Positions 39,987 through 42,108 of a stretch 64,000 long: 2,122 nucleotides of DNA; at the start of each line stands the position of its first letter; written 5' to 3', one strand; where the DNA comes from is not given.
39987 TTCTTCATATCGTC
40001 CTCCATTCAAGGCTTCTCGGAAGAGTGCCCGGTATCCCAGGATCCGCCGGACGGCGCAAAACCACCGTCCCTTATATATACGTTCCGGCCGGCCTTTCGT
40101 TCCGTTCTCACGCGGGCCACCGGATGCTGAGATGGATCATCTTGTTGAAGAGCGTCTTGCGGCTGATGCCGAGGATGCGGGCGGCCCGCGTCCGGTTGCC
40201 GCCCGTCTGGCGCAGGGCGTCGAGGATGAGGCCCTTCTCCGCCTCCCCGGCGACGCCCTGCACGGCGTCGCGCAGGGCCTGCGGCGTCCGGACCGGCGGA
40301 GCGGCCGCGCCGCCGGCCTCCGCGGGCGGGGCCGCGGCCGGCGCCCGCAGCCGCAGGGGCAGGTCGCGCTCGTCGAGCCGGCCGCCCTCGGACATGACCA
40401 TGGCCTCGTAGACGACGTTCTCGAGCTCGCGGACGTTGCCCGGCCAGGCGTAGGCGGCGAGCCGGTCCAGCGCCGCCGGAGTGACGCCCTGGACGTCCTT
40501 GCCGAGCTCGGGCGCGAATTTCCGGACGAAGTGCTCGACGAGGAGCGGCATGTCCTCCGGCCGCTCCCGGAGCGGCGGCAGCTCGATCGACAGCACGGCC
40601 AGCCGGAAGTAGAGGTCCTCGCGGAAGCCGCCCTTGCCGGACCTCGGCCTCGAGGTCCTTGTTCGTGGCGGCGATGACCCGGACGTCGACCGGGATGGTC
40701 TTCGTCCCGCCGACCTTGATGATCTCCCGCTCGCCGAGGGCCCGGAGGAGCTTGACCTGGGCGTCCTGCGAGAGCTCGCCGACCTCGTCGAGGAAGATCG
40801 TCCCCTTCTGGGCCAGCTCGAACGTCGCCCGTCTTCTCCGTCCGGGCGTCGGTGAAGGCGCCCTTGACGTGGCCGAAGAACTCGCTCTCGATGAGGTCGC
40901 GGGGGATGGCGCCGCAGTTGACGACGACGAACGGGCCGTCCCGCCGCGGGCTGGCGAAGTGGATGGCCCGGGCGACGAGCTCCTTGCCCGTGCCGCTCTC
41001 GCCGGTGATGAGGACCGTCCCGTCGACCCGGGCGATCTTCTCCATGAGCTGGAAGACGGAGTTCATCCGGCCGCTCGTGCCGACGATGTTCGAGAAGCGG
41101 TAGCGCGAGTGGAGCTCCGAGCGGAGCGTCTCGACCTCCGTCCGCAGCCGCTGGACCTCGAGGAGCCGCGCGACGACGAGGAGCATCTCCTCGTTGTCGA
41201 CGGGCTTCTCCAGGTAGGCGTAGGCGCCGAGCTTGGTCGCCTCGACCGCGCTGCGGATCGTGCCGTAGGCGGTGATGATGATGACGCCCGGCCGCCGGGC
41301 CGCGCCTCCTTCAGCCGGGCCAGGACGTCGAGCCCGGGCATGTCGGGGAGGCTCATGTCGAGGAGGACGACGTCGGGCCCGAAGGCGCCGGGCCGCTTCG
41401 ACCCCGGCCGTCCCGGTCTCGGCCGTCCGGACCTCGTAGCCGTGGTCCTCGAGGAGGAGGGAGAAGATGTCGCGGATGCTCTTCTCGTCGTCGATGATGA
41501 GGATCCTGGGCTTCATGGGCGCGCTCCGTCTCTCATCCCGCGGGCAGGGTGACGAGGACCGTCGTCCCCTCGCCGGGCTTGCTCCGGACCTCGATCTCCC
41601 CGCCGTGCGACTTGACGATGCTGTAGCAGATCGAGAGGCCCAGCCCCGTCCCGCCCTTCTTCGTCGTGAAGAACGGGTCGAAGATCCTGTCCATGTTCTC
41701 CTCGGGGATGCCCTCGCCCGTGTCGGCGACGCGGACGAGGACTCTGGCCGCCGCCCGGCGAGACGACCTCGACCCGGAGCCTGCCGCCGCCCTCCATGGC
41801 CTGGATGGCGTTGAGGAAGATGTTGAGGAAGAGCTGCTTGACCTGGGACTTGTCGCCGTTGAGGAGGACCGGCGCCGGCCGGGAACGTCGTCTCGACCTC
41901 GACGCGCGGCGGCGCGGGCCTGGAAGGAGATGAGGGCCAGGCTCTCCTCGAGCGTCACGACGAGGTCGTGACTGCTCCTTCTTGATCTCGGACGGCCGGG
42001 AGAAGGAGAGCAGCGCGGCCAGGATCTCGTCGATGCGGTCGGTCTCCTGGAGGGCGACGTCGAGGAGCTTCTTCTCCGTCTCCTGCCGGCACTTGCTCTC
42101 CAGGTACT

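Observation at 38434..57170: Divergent sigma-54 locus: TolC plus an NtrC-type two-component system facing a 14-kb operon with one ABC ATPase and eight ABC-2 permease paralogs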

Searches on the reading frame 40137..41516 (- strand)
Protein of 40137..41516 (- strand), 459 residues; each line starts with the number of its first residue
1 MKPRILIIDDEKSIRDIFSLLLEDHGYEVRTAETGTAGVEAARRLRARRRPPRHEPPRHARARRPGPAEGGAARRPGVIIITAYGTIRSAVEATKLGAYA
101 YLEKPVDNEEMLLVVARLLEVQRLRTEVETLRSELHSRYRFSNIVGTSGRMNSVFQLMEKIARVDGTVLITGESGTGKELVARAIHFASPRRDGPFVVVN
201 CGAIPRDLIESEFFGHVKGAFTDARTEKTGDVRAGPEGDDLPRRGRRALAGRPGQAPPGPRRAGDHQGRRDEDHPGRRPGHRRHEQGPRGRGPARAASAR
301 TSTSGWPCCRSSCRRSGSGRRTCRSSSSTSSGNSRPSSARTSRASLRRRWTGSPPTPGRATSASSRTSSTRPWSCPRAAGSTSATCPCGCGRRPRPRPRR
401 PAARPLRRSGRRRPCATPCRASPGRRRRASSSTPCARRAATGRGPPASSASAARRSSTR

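Call 5: search_protein_families(library=pfam, proteins=[window:40137-41516:-], max_evalue=0.01)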
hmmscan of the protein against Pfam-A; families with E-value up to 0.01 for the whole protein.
window:40137-41516:- (459 aa): 4 families
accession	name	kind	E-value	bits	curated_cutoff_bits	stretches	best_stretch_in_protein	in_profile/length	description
PF00158.32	Sigma54_activat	-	7.1e-32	110.8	20.2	1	144-236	1-93/168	Sigma-54 interaction domain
PF00072.30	Response_reg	-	1.1e-12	48.6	30.2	2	76-114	71-109/111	Response regulator receiver domain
PF14532.12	Sigma54_activ_2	-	2e-08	35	25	1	145-211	1-67/138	Sigma-54 interaction domain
PF13191.12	AAA_16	-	0.00068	20.6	32.6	1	151-204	9-63/167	AAA ATPase domain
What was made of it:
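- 40108..41516 (-): NtrC-type sigma-54 activator / response regulator (frameshifts at about 40636 and about 40824). The window copy has Response_reg plus the first half of Sigma54_activat (call 5).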

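Call 9: search_protein_families(library=ncbifam, proteins=[window:40137-41516:-], max_evalue=0.001)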
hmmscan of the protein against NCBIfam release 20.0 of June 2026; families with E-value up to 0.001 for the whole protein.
window:40137-41516:- (459 aa): 46 families (the best 25 are shown)
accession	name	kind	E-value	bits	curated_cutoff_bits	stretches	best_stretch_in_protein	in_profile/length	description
NF008469.0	PRK11361.1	equivalog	4.3e-57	193.8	714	1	4-234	6-235/461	acetoacetate metabolism transcriptional regulator AtoC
TIGR01818.1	ntrC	equivalog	6.3e-49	167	558.6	1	78-231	73-223/463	nitrogen regulation protein NR(I)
TIGR02915.1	PEP_resp_reg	equivalog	8.3e-45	153.4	502.6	1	77-238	75-235/445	PEP-CTERM-box response regulator transcription factor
NF041946.1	LuxO_transreg_Vib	equivalog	1.4e-44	152.7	800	1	78-235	71-226/463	quorum-sensing sigma-54 dependent transcriptional regulator LuxO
NF051870.1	NAssimRespRegNtrX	equivalog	2.1e-44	152.2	600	2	78-218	78-215/452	nitrogen assimilation response regulator NtrX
NF011695.0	PRK15115.1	equivalog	2.2e-40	138.8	763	1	78-235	81-228/445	two-component system response regulator GlrR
NF008176.1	PRK10923.1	equivalog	7.3e-38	130.3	620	1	78-232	78-228/469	nitrogen regulation protein NR(I)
NF007689.0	PRK10365.1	equivalog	1.9e-35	122.5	760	1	78-230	80-227/441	sigma-54-dependent response regulator transcription factor ZraR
NF038308.1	RNA_repair_RtcR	equivalog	5.5e-34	117.9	650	1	87-235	123-277/530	RNA repair transcriptional activator RtcR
TIGR01817.1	nifA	equivalog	1e-33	116.9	528.85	1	130-230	184-284/534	nif-specific transcriptional activator NifA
NF049963.1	RespRegFlgRCampy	domain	2.4e-33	115.7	750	1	78-235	72-227/429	fla regulon two-component system response regulator FlgR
TIGR02329.1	propionate_PrpR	equivalog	1.1e-32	113.4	499.2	1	113-230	183-301/526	propionate catabolism operon regulatory protein PrpR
NF003451.0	PRK05022.1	equivalog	9.2e-32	110.4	476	1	126-233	173-281/512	nitric oxide reductase transcriptional regulator NorR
NF041552.1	TF_PrdR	equivalog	1.8e-31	109.2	795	1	120-228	243-353/577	sigma-54 dependent transcriptional regulator PrdR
NF050807.1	TransRegFlbDCaul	equivalog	1.6e-28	99.8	750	1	143-231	119-207/454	sigma-54-dependent transcriptional regulator FlbD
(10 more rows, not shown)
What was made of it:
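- Checked: Response regulator with a Sigma54_activat domain, 40108-41516 (-) (calls 5, 9).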

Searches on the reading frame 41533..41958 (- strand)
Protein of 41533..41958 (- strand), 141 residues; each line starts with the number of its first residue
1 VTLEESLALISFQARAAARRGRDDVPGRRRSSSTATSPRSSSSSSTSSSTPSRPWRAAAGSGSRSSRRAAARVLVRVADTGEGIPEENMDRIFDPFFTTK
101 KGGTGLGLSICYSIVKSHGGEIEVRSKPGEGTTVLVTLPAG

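Call 5: search_protein_families(library=pfam, proteins=[window:41533-41958:-], max_evalue=0.01)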
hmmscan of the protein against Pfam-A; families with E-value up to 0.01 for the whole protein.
window:41533-41958:- (141 aa): 1 family
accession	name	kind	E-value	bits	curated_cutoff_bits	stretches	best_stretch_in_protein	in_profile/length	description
PF02518.31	HATPase_c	-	2e-23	83.4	26.4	1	70-140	35-109/111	Histidine kinase-, DNA gyrase B-, and HSP90-like ATPase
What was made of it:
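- Checked: Histidine kinase, 41533-42786 (-): HATPase_c in the window (call 5).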
